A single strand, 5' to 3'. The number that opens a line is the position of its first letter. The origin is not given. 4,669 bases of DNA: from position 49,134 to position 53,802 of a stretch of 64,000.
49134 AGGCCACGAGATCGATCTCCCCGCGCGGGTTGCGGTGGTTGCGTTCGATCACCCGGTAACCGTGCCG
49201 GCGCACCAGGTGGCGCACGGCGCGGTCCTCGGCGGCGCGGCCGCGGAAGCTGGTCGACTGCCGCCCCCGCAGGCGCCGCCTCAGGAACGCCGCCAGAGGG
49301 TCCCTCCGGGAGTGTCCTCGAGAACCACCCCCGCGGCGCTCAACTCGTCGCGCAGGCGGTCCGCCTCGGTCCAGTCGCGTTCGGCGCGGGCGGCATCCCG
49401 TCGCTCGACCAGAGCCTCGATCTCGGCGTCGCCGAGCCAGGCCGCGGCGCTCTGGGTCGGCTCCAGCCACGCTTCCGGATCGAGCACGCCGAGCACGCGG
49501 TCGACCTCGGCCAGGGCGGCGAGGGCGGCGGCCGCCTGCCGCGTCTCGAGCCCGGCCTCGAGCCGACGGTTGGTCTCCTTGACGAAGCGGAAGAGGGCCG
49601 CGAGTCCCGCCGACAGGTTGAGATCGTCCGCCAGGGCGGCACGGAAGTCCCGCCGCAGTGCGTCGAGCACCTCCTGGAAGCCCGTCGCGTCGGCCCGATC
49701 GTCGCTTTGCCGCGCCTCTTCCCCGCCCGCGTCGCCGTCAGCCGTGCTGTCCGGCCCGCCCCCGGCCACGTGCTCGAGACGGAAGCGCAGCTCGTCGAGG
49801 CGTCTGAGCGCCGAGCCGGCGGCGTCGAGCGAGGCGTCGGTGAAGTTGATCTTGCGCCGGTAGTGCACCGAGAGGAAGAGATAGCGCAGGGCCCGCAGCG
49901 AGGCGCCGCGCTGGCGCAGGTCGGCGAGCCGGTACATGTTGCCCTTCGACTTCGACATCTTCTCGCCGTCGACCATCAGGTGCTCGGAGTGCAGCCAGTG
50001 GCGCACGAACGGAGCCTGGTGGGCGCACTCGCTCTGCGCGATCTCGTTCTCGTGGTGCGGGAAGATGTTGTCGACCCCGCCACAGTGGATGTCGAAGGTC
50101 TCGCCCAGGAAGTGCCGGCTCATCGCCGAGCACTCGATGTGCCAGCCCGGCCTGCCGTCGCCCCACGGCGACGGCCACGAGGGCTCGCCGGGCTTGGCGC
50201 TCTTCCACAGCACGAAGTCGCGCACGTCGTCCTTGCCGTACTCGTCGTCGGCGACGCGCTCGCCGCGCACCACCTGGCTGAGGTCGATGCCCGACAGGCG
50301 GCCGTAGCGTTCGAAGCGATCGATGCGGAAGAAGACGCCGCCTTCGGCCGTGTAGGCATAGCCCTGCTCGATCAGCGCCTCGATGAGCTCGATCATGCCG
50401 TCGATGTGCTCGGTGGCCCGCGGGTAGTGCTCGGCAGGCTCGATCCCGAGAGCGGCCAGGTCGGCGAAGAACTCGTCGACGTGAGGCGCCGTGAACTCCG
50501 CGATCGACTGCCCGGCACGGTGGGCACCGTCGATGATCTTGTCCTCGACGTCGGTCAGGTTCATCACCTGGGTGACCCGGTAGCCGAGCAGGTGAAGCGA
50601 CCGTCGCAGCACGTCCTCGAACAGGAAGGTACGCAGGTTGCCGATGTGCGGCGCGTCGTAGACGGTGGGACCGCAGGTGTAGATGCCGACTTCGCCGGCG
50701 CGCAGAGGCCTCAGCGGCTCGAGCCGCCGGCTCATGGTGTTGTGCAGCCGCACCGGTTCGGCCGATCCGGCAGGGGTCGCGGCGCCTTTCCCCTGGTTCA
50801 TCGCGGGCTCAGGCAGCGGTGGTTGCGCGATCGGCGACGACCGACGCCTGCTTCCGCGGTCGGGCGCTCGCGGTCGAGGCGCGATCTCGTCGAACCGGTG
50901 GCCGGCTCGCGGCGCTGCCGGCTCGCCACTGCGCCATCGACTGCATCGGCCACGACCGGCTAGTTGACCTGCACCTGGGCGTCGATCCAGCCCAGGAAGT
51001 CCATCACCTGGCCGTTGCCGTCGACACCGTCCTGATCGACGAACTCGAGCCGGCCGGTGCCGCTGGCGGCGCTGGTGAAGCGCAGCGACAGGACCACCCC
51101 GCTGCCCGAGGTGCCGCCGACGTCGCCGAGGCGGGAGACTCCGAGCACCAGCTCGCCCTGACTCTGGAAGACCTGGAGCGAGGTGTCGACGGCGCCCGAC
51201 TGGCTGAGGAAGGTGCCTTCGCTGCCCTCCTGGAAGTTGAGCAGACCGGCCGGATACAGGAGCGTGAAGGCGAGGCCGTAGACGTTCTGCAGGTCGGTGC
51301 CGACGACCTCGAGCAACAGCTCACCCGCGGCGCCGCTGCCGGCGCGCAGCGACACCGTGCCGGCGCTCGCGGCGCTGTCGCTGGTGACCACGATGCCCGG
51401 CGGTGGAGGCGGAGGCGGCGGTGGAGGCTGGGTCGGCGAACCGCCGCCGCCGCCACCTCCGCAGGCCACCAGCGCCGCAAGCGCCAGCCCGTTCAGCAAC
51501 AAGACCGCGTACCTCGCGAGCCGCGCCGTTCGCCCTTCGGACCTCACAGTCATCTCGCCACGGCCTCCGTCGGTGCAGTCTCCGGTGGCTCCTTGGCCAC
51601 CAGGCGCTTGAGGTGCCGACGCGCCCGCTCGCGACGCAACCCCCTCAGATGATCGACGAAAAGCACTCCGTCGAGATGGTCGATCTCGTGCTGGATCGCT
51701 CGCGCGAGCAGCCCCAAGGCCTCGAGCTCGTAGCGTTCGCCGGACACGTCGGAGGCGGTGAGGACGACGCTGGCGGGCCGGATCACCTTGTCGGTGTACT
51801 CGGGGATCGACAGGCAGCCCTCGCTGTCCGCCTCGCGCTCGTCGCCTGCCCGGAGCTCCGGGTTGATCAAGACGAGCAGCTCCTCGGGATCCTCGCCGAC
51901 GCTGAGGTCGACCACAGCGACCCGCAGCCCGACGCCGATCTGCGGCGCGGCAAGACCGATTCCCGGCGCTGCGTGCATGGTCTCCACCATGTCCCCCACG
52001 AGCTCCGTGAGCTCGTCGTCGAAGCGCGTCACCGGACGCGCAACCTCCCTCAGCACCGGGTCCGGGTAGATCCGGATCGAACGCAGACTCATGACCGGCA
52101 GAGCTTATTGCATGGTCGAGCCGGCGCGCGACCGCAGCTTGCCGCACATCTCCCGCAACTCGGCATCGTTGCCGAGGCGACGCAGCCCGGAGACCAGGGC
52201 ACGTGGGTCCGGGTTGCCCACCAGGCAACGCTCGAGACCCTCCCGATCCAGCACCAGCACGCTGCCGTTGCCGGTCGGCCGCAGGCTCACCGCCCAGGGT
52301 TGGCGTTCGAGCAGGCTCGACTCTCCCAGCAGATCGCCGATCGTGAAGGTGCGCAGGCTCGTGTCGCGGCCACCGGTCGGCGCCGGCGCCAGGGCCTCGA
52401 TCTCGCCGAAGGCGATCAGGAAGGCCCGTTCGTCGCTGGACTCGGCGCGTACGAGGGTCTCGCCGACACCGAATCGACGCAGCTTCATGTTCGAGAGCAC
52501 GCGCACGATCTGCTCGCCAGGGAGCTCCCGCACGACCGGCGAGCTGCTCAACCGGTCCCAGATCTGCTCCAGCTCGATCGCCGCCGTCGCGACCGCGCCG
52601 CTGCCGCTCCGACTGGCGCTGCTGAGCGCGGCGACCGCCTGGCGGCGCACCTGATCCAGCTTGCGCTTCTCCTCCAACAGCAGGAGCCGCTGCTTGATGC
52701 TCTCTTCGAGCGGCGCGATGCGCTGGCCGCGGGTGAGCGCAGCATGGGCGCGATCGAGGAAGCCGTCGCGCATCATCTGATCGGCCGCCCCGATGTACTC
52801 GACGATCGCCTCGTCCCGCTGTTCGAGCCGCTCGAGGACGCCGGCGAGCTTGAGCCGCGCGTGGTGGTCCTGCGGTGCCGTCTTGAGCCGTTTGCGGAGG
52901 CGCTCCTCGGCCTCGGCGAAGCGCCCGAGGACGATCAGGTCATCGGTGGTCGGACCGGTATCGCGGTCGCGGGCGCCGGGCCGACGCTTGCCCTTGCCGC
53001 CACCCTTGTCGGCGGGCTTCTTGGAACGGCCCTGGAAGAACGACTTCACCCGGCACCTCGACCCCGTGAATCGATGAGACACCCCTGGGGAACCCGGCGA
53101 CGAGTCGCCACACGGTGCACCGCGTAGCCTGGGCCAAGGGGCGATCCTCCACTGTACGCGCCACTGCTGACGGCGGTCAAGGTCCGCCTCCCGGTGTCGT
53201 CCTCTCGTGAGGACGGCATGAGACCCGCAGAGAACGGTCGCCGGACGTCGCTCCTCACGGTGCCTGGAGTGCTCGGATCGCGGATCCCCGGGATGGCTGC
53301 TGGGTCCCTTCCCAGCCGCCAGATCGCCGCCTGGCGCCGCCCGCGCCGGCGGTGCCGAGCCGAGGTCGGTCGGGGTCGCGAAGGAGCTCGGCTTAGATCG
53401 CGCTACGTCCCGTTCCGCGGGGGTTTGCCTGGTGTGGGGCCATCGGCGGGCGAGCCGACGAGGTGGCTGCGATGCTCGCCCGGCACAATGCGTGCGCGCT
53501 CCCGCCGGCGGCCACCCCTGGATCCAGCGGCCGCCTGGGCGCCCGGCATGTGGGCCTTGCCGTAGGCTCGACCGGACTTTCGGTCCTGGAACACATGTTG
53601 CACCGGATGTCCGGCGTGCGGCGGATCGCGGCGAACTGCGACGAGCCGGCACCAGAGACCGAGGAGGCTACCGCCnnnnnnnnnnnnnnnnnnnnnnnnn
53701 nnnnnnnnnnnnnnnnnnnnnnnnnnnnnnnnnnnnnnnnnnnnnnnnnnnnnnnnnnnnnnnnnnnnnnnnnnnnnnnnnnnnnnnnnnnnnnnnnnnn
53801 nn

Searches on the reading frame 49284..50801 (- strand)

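Call 40: search_protein_families(library=pfam, proteins=[window:49284-50801:-], max_evalue=0.001)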
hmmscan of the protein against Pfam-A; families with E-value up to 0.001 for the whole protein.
window:49284-50801:- (506 aa): 6 families
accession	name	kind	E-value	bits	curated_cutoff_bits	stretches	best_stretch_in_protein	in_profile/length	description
PF01406.26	tRNA-synt_1e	-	1.5e-113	379.6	27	1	31-328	3-299/301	tRNA synthetases class I (C) catalytic domain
PF09334.17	tRNA-synt_1g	-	8.2e-11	41.7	20.1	1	246-321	292-367/391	tRNA synthetases class I (M)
PF09190.17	DALR_2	-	6.4e-10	39.9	22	1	386-440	2-56/57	DALR domain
PF23493.1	CysS_C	-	1.2e-09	38.6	23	1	458-504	5-51/51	Cysteinyl-tRNA ligase anticodon binding domain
PF00133.28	tRNA-synt_1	-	0.0002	20.7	22.7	0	237-320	330-413/414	tRNA synthetases class I (I, L, M and V)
PF01921.24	tRNA-synt_1f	-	0.00081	18.8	27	0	278-321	279-321/360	tRNA synthetases class I (K)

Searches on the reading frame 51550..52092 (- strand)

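Call 25: search_protein_families(library=pfam, proteins=[window:51550-52092:-], max_evalue=0.01)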
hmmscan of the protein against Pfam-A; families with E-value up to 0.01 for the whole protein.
window:51550-52092:- (180 aa): 1 family
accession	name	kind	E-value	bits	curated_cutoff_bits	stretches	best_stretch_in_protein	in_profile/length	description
PF01327.26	Pep_deformylase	-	9.2e-51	172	22.8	1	4-154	2-155/156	Polypeptide deformylase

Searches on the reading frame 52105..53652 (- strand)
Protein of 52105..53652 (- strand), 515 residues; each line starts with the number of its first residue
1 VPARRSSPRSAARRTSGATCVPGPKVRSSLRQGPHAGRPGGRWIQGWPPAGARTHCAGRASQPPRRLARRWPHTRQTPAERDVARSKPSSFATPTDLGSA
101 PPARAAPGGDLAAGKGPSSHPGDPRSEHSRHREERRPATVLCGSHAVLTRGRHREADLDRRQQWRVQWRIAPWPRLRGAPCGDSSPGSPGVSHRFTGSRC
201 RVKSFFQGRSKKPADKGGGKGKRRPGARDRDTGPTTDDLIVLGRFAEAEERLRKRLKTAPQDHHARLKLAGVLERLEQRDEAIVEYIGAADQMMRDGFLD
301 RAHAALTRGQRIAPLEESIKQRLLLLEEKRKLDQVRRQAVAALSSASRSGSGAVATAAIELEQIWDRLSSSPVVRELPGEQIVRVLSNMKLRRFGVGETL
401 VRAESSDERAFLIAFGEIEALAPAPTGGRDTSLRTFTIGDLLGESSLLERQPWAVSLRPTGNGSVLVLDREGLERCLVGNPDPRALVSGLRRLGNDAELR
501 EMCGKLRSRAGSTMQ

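Call 25: search_protein_families(library=pfam, proteins=[window:52105-53652:-], max_evalue=0.01)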
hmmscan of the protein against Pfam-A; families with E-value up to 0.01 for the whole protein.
window:52105-53652:- (515 aa): 4 families
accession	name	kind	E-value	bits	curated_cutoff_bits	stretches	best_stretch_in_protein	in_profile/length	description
PF00027.35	cNMP_binding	-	4.8e-08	33.3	27.5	1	392-477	2-86/89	Cyclic nucleotide-binding domain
PF14559.12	TPR_19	-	0.001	19.8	25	1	243-284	5-46/68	Tetratricopeptide repeat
PF13428.12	TPR_14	-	0.0012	19.7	23.5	0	241-270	13-42/44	Tetratricopeptide repeat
PF13432.12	TPR_16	-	0.0043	17.9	32.7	1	238-287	6-54/65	Tetratricopeptide repeat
